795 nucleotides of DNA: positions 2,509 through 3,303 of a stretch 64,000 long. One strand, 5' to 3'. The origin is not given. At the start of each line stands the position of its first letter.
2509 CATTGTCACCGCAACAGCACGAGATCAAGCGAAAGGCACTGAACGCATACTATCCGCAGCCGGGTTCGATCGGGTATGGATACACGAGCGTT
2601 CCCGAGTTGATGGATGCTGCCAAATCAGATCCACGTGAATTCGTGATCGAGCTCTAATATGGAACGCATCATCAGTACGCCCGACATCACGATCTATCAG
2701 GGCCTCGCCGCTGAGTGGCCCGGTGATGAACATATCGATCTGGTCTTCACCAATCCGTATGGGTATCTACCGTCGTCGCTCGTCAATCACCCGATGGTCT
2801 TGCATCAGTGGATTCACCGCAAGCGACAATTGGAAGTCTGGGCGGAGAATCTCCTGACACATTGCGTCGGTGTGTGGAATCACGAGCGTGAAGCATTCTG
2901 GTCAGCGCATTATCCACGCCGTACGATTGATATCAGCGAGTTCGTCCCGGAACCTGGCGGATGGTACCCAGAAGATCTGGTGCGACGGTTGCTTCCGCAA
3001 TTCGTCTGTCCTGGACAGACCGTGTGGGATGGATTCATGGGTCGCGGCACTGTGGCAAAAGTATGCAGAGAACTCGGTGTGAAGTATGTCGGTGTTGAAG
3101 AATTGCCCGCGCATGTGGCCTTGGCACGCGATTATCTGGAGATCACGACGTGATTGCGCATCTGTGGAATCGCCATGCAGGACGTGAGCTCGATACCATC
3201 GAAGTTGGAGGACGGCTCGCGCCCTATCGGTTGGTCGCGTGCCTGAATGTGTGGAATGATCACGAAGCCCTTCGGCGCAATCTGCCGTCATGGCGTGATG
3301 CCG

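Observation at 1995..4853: Glycosylation-type cassette wedged between head-completion and tail-completion genes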

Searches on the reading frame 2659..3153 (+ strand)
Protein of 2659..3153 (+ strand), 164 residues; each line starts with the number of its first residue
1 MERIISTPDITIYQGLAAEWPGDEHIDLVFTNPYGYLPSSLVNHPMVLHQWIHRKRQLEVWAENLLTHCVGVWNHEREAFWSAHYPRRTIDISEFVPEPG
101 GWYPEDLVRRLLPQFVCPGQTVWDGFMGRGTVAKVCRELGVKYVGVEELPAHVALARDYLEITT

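Call 3: search_protein_families(library=pfam, proteins=[window:2659-3153:+], max_evalue=0.1)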
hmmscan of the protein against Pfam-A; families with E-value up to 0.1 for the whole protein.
window:2659-3153:+ (164 aa): 1 family
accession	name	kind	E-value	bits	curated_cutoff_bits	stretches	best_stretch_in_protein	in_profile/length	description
PF01555.25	N6_N4_Mtase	-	2.7e-10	41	26.7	1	102-156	165-219/221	DNA methylase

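Call 4: search_protein_families(library=phrogs, proteins=[window:2659-3153:+], max_evalue=0.01)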
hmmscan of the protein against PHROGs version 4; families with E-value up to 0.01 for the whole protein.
window:2659-3153:+ (164 aa): 7 families
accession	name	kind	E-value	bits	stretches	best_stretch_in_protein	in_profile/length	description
phrog_67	-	other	2.8e-09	37.6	1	104-158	287-341/743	DNA methyltransferase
phrog_3008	-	other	5.3e-06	26.9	1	103-148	154-199/244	DNA methyltransferase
phrog_6952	-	other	1.8e-05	25.7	1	104-147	119-162/181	DNA methyltransferase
phrog_18293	-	other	0.00027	21.9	1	104-157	51-104/119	methyltransferase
phrog_18146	-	other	0.00053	20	1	103-147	53-98/452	DNA methyltransferase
phrog_12517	-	unknown function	0.0016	18.7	1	111-158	98-145/316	-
phrog_498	-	other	0.0032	17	1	49-153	332-413/633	DNA methyltransferase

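Call 11: search_solved_structures(query=window:2659-3153:+, max_evalue=1, show_alignments=3)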
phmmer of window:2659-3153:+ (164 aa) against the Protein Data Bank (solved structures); distinct sequences matched with E-value up to 1: 8.
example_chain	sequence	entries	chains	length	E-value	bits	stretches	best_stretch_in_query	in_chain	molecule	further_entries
1g60_A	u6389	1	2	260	0.00042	23.1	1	86-152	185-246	Adenine-specific Methyltransferase MboIIA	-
9c3u_A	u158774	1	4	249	0.00049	22.9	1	103-158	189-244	Methyltransferase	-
8urk_A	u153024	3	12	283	0.00055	22.8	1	103-158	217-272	Methyltransferase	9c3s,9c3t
6pbd_A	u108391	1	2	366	0.0035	20.1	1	103-152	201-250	Modification methylase CcrMI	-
2zie_A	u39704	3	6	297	0.0064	19.3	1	101-158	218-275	Putative modification methylase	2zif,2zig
5hek_A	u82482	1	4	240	0.076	15.8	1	108-157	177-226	Adenine specific DNA methyltransferase (DpnA)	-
5hfj_A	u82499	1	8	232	0.077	15.8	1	108-157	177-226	Adenine specific DNA methyltransferase (DpnA)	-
1nw8_A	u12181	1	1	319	0.74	12.6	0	104-147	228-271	MODIFICATION METHYLASE RSRI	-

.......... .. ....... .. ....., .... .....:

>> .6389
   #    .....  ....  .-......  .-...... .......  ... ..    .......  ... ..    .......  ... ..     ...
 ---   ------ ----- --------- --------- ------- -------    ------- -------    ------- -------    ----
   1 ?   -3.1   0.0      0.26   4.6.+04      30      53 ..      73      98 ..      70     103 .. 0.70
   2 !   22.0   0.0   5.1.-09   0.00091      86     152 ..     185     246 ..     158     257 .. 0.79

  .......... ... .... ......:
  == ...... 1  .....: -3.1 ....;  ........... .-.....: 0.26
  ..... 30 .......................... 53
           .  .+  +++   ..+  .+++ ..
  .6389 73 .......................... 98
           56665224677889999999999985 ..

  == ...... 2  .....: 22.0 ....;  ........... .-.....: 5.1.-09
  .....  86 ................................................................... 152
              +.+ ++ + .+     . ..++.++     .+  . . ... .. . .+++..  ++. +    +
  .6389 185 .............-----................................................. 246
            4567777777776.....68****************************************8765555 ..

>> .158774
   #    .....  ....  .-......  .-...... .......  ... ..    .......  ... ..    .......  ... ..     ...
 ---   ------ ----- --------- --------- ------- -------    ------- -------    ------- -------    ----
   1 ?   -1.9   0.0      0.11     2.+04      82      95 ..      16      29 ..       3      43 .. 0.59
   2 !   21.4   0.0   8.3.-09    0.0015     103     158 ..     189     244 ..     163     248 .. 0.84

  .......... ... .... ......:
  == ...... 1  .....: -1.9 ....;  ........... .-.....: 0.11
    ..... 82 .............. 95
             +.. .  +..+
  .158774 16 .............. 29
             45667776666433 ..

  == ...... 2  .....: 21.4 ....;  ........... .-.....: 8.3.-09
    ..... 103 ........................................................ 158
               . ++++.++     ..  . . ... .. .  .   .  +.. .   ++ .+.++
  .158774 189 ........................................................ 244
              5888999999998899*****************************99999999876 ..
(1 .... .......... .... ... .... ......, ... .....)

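Call 19: find_homologous_proteins(query=window:2659-3153:+, max_evalue=0.001)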
Query window:2659-3153:+ (164 aa): 74 proteins with E <= 0.001 among 108 candidates.
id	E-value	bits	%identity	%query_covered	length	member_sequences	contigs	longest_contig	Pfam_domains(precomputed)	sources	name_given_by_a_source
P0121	8.2e-94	330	100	84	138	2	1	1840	-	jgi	-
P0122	3.0e-77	276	71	99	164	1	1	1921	PF01555.25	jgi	jgi:hypothetical protein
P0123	4.5e-73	263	67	97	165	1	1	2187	PF01555.25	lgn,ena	-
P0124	2.7e-71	257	63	99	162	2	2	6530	PF01555.25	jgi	jgi:hypothetical protein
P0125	2.1e-66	241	63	99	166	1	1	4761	PF01555.25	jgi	jgi:hypothetical protein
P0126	5.9e-66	239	61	100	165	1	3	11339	PF01555.25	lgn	-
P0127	9.4e-66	239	61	99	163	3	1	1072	PF01555.25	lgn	-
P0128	1.2e-65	238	62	99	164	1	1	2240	PF01555.25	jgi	jgi:DNA methylase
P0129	3.5e-65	237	63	98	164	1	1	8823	PF01555.25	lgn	-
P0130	5.9e-64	233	57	99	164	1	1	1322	PF01555.25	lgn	-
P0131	1.1e-63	232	60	99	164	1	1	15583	PF01555.25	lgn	-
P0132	1.2e-63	232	58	99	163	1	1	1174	PF01555.25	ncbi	-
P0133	2.4e-63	231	63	98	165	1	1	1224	PF01555.25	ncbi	-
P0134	5.3e-63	230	59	99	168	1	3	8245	PF01555.25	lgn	-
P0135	1.0e-62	229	59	99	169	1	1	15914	PF01555.25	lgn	-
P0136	1.6e-62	228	59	100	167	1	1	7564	PF01555.25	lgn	-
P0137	2.4e-62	228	56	99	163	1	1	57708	PF01555.25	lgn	-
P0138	2.5e-62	228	57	98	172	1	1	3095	PF01555.25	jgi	jgi:hypothetical protein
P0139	2.6e-62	228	58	99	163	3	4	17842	PF01555.25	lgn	-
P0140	4.7e-62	227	57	99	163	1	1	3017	PF01555.25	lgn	-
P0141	6.3e-62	226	61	99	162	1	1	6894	PF01555.25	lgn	-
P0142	1.5e-61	225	60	97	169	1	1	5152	PF01555.25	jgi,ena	-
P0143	7.6e-61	223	58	98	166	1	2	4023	PF01555.25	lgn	-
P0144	8.5e-61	223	55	99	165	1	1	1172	PF01555.25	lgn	-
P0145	8.8e-61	223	58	99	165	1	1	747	PF01555.25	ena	-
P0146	4.6e-60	220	56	99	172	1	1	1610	PF01555.25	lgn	-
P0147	6.1e-60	220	56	99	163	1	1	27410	PF01555.25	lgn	-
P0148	2.0e-58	215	57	97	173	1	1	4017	PF01555.25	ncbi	-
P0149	2.0e-58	215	56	98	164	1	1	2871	PF01555.25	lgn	-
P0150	1.6e-57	212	54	97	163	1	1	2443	PF01555.25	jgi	jgi:hypothetical protein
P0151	2.1e-57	212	55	99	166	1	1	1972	PF01555.25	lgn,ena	-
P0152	3.6e-57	211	57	97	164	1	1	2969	PF01555.25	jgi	jgi:hypothetical protein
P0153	1.6e-56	209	55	98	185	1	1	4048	PF01555.25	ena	-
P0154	2.0e-56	208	59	93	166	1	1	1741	PF01555.25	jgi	jgi:hypothetical protein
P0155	7.1e-56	207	53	97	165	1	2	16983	PF01555.25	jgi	jgi:hypothetical protein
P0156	8.6e-56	206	54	98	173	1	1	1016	PF01555.25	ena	-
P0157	1.2e-55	206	54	99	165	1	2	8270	PF01555.25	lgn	-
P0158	3.3e-55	204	56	100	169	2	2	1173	PF01555.25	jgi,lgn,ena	jgi:hypothetical protein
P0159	8.1e-55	203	54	99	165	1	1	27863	PF01555.25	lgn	-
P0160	1.4e-53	199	53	99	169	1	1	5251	PF01555.25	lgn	-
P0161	2.4e-53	198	56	97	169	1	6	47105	PF01555.25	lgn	-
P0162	9.6e-52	193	53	98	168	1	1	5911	PF01555.25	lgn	-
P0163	9.1e-51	190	54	95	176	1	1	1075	PF01555.25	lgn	-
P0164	9.9e-51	190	54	93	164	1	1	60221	PF01555.25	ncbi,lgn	-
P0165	1.2e-48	183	55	93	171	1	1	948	PF01555.25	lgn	-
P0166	1.3e-48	183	48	99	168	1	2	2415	PF01555.25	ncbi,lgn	-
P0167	3.2e-48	182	52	93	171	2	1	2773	PF01555.25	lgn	-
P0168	5.8e-48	181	51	99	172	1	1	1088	PF01555.25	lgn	-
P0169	6.9e-48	181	48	93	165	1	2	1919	PF01555.25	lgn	-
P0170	7.0e-48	181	53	97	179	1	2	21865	PF01555.25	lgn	-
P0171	1.2e-47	180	50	97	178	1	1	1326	PF01555.25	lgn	-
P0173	4.0e-47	178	52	96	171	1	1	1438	PF01555.25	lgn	-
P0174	1.0e-46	177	52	98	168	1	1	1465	PF01555.25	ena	-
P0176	4.4e-46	175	47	100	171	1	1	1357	PF01555.25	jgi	jgi:hypothetical protein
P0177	1.2e-45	173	44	99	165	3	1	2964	PF01555.25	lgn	-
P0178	1.4e-45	173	50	99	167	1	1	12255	PF01555.25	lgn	-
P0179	4.4e-45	171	49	99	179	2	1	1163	PF01555.25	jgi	jgi:hypothetical protein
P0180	2.4e-44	169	50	96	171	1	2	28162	PF01555.25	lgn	-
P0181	2.8e-44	169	50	95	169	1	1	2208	PF01555.25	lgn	-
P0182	5.2e-43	165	53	91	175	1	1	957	PF01555.25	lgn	-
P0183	1.4e-42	163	47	99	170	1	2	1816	PF01555.25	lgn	-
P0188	9.4e-26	108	42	94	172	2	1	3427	PF01555.25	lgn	-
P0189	7.4e-24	102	41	91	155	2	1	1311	PF01555.25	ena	-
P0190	3.1e-23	100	38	97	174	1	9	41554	PF01555.25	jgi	jgi:hypothetical protein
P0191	5.4e-22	96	39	89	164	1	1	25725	PF01555.25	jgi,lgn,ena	-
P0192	6.1e-22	96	35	92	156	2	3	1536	PF01555.25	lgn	-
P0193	1.4e-20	92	35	92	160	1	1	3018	PF01555.25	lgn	-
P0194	3.6e-16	77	32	99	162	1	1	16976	PF01555.25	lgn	-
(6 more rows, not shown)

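Call 42: predict_structure(alignment_id=A2)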
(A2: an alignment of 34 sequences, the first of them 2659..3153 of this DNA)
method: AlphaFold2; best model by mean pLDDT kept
length: 164 residues; sequences in the alignment: 34
mean_pLDDT: 97.0   pTM: 0.92
mean pLDDT of the five models: 97.0, 96.9, 96.6, 96.4, 95.8
residues with pLDDT >= 90: 159; 70-90: 4; 50-70: 1; < 50: 0
segments of 3 or more residues with pLDDT < 50: none
pLDDT, mean of each block of 10 residues (from residue 1): 96 98 97 98 98 99 98 99 97 97 97 98 95 98 98 96 84
secondary structure, 60 per line:
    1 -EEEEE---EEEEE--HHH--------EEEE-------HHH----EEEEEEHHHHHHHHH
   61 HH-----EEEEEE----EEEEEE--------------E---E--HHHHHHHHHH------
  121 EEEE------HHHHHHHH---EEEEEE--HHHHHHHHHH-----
elements in order: E2-6 E10-14 E28-31 E46-51 H52-62 E68-73 E78-83 H105-114 E121-124 H131-138 E142-147 H150-159

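Call 46: fold_search(model_id=the predicted structure, library=pdb)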
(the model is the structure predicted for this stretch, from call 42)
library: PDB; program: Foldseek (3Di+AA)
matches with E <= 10: 655; with E <= 0.001: 38
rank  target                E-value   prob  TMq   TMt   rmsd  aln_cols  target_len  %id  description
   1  5hek_D                1.0e-08  1.00  0.68  0.63   4.6       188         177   18  crystal structure of M1.HpyAVI (released 2016-11-16)
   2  5hek_B                1.2e-08  1.00  0.62  0.56   8.9       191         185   18  crystal structure of M1.HpyAVI (released 2016-11-16)
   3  5hfj_H                1.4e-08  1.00  0.67  0.58   5.1       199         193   18  crystal structure of M1.HpyAVI-SAM complex (released 2016-11-16)
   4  5hfj_C                1.5e-08  1.00  0.67  0.55   5.4       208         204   18  crystal structure of M1.HpyAVI-SAM complex (released 2016-11-16)
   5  5hfj_A                2.0e-08  1.00  0.67  0.56   5.1       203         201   19  crystal structure of M1.HpyAVI-SAM complex (released 2016-11-16)
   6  5hek_A                2.5e-08  1.00  0.72  0.61   4.6       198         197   17  crystal structure of M1.HpyAVI (released 2016-11-16)
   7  5hek_C                3.0e-08  1.00  0.64  0.58   8.4       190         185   18  crystal structure of M1.HpyAVI (released 2016-11-16)
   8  5hfj_E                3.2e-08  1.00  0.68  0.59   5.0       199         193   18  crystal structure of M1.HpyAVI-SAM complex (released 2016-11-16)
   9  5hfj_F                3.8e-08  1.00  0.68  0.59   5.1       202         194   19  crystal structure of M1.HpyAVI-SAM complex (released 2016-11-16)
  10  6pbd_B                4.9e-08  1.00  0.70  0.37   6.2       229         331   16  DNA N6-Adenine Methyltransferase CcrM In Complex with Double-Stranded DNA Oligonucleotide Containing Its Recognition S (released 2019-10-23)
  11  5hfj_B                5.8e-08  1.00  0.68  0.59   5.0       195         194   18  crystal structure of M1.HpyAVI-SAM complex (released 2016-11-16)
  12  6pbd_A                7.9e-08  1.00  0.69  0.35   6.8       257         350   14  DNA N6-Adenine Methyltransferase CcrM In Complex with Double-Stranded DNA Oligonucleotide Containing Its Recognition S (released 2019-10-23)
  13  5hfj_D                1.1e-07  1.00  0.64  0.57   5.1       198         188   19  crystal structure of M1.HpyAVI-SAM complex (released 2016-11-16)
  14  5hfj_G                1.7e-07  1.00  0.67  0.56   5.7       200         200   19  crystal structure of M1.HpyAVI-SAM complex (released 2016-11-16)
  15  8urk_D                1.1e-06  1.00  0.66  0.46   5.9       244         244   15  Crystal structure of DNA N6-Adenine Methyltransferase M.BceJIV from Burkholderia cenocepacia in complex with duplex DN (released 2024-09-11)
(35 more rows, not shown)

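Call 47: find_encoding_contigs(protein=P0190, flank=7000, max_places=2)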
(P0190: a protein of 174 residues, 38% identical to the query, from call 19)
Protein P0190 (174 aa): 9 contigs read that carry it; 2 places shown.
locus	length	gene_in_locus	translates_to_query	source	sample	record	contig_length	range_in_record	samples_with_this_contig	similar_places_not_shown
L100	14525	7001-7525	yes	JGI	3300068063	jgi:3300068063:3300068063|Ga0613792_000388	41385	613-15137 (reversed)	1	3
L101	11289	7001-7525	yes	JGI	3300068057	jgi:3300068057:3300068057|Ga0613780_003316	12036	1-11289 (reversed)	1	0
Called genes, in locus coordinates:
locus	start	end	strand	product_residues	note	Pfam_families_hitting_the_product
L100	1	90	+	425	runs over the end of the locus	PF04466:Terminase_3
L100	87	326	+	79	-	-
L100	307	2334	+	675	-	PF23899:SU10_portal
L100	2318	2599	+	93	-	-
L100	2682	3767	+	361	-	-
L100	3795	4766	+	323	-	PF17236:SU10_MCP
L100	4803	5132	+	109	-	-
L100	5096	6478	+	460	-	PF13428:TPR_14 (faint), PF23914:TPR_CcmH_CycH (faint), PF13181:TPR_8 (faint), PF00515:TPR_1 (weak), PF07719:TPR_2 (weak), PF13424:TPR_12, PF13432:TPR_16 (weak), PF14559:TPR_19, +3 more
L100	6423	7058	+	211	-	PF00535:Glycos_transf_2, PF10111:Glyco_tranf_2_2 (faint)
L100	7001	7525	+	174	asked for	PF01555:N6_N4_Mtase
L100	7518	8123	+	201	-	PF05050:Methyltransf_21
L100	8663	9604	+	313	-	PF13489:Methyltransf_23, PF01982:CTP-dep_RFKase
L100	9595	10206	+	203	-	PF24175:SU10_adaptor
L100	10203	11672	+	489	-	-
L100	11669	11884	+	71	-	-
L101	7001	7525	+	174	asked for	PF01555:N6_N4_Mtase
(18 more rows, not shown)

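Call 48: find_encoding_contigs(protein=P0194, flank=7000, max_places=1)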
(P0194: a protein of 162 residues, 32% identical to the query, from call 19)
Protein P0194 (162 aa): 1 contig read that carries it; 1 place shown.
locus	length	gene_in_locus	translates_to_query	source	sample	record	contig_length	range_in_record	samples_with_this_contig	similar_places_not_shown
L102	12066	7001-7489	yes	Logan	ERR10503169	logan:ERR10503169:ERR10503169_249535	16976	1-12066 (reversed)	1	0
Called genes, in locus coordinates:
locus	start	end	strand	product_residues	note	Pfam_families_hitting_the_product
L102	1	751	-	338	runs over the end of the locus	PF13489:Methyltransf_23 (weak), PF08242:Methyltransf_12 (weak), PF13649:Methyltransf_25 (weak)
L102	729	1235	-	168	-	-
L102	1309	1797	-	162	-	-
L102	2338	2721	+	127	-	-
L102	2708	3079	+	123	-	-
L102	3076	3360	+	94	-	-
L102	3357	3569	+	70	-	-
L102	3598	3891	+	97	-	-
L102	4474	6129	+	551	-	PF05731:TROVE, PF25045:vWA_Ro60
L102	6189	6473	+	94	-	-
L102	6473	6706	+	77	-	-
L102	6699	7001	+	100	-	-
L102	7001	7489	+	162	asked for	PF01555:N6_N4_Mtase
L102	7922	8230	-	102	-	PF00166:Cpn10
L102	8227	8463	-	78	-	PF24746:DUF7694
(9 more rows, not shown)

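Call 72: search_dna_similar(query=window:2659-3153:+, collection=phages, mode=protein, max_evalue=0.001, max_rows=15)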
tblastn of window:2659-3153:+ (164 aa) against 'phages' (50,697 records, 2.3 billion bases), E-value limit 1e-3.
Records with a match: 34; places in all: 34; records where one place covers at least 80% of the query: 0.
Best place of each record, by identity: <60% 34.
By first word of the organism name: Burkholderia 22; Anabaena 2; Nostoc 2; uncultured 2; Pseudoalteromonas 1; Sinorhizobium 1; Synechococcus 1; Vibrio 1; Bacteriophage 1; Rhizobium 1.
By host as written in the record: Burkholderia sp. 16; - 5; Burkholderia gladioli 2; Lysogenic Burkholderia thailandensis E264 1; Burkholderia pseudomallei Bp82, Burkholderia thailandensis TUL1 1; Burkholderia thailandensis 1; Nostoc sp. PCC 7120 = FACHB-418 1; Nostoc sp. PCC7210 1; and 6 more.
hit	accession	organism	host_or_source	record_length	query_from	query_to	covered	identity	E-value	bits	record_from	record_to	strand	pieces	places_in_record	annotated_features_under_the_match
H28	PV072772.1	Burkholderia phage vB_E264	Burkholderia sp.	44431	44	160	71%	30.5%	3e-4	45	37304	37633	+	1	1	site-specific DNA-methyltransferase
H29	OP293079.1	Burkholderia phage PhiBt-E264.1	Lysogenic Burkholderia thailandensis ...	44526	44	160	71%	30.5%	3e-4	45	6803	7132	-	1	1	hypothetical protein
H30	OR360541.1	Burkholderia phage phiBtTUL1a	Burkholderia pseudomallei Bp82, ...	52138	44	160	71%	30.5%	3e-4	45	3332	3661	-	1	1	hypothetical protein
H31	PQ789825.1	Burkholderia phage vB_SR1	Burkholderia sp.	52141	44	160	71%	30.5%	3e-4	45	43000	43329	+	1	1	site-specific DNA-methyltransferase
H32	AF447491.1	Burkholderia phage phiE125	-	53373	44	160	71%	30.5%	3e-4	45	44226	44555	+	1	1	gp56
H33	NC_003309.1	Burkholderia phage phiE125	Burkholderia thailandensis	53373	44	160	71%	30.5%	3e-4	45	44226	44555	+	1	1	site-specific DNA-methyltransferase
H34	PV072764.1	Burkholderia phage vB_RY5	Burkholderia sp.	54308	44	160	71%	30.5%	3e-4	45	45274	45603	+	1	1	site-specific DNA-methyltransferase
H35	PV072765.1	Burkholderia phage vB_PR1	Burkholderia sp.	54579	44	160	71%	30.5%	3e-4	45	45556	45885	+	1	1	hypothetical protein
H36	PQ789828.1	Burkholderia phage vB_E174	Burkholderia sp.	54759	44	160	71%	30.5%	3e-4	45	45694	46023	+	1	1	hypothetical protein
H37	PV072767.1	Burkholderia phage vB_E173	Burkholderia sp.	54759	44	160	71%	30.5%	3e-4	45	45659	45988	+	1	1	hypothetical protein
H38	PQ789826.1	Burkholderia phage vB_RY3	Burkholderia sp.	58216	44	160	71%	30.5%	3e-4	45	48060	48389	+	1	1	site-specific DNA-methyltransferase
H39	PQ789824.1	Burkholderia phage vB_E354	Burkholderia sp.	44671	44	160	71%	30.5%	4e-4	45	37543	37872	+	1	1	site-specific DNA-methyltransferase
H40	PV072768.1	Burkholderia phage vB_PL2a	Burkholderia sp.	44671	44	160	71%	30.5%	4e-4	45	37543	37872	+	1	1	site-specific DNA-methyltransferase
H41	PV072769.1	Burkholderia phage vB_E175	Burkholderia sp.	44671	44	160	71%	30.5%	4e-4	45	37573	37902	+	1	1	site-specific DNA-methyltransferase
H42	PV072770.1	Burkholderia phage vB_E184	Burkholderia sp.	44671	44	160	71%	30.5%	4e-4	45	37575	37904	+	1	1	site-specific DNA-methyltransferase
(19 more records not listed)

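Call 91: search_protein_representatives(alignment_id=A2)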
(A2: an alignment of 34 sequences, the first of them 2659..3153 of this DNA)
Query: 34 sequences, 163 profile positions. Proteins with E-value up to 0.001 (for the whole library): 3375; up to 1e-10: 55; up to 1e-30: 30. The best 150 are listed.
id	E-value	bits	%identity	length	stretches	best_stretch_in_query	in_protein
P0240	3.4e-61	221.7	-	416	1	3-162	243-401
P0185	9.7e-57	207.2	-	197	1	6-162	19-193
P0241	4.2e-53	195.4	-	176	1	3-162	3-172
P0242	3.9e-50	185.7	-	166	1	6-162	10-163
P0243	8.9e-48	178.1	-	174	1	6-162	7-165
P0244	1.0e-45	171.4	-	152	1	8-161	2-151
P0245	1.2e-45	171.1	-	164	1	1-161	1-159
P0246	1.4e-45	170.9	-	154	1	11-161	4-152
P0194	1.4e-45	170.9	-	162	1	1-161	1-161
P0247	4.4e-44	166.1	-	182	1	3-162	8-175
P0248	2.2e-42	160.6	-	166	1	4-162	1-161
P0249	9.1e-41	155.3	-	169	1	2-161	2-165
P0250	1.4e-40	154.7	-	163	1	3-160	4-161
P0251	1.8e-39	151.1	-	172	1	2-162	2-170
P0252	2.1e-39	150.8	-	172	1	4-162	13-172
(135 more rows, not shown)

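Call 99: search_protein_families(library=ncbifam, proteins=[window:2659-3153:+], max_evalue=0.01)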
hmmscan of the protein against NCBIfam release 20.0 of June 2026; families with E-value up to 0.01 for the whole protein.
window:2659-3153:+ (164 aa): 2 families
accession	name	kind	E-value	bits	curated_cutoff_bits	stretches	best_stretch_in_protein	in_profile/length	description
NF050803.1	DnaMtaseCcrMCaul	equivalog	1.4e-06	27.5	830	1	104-160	191-247/350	adenine-specific DNA-methyltransferase CcrM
NF008572.0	PRK11524.1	equivalog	0.00071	18.8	292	1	85-149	182-245/294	adenine-specific DNA-methyltransferase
